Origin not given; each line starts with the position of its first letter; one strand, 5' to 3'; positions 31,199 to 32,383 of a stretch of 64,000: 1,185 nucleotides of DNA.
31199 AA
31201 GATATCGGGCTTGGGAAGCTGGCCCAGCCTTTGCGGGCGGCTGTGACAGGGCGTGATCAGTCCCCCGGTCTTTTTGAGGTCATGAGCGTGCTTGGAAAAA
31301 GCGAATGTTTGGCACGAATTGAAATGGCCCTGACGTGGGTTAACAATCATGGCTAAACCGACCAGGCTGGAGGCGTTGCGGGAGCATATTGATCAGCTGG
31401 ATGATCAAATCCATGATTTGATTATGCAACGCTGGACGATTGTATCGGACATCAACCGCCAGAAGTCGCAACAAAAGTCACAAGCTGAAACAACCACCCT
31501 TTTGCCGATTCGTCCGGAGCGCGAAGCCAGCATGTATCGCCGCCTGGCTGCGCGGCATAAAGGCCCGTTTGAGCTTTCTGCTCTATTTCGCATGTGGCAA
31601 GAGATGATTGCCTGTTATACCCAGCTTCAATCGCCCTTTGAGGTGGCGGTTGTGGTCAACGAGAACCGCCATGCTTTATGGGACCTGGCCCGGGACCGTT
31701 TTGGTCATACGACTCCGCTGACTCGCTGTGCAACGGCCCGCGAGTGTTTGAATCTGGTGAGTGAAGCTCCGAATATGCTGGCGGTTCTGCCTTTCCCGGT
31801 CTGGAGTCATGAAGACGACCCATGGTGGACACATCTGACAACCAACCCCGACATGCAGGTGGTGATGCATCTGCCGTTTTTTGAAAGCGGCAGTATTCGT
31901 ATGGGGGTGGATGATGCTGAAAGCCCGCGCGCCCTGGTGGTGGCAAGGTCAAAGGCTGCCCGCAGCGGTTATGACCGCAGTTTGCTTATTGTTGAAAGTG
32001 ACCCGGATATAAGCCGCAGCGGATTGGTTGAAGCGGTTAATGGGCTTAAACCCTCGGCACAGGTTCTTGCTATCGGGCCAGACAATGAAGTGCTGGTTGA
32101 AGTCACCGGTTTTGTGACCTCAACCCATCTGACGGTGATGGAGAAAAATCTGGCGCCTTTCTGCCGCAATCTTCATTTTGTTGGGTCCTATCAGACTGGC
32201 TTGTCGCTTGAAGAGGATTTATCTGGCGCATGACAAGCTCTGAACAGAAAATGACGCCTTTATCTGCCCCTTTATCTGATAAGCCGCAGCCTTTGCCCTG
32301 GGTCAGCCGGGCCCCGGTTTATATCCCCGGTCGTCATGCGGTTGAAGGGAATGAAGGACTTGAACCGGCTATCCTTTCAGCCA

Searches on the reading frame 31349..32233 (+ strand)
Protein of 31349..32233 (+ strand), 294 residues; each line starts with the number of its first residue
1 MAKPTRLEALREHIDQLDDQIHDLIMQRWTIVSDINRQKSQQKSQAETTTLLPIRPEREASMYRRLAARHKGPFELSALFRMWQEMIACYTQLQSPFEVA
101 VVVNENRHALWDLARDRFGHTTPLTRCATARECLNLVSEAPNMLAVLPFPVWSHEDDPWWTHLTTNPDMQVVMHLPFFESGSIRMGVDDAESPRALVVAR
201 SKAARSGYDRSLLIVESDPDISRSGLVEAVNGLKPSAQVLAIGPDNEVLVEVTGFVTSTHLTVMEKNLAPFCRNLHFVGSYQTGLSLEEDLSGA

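Call 54: search_protein_families(library=pfam, proteins=[window:31349-32233:+])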
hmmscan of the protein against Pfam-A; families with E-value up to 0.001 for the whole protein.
window:31349-32233:+ (294 aa): 1 family
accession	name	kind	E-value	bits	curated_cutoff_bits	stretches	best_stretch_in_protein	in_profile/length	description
PF01817.26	CM_2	-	3.7e-12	46.7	27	1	10-94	1-79/80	Chorismate mutase type II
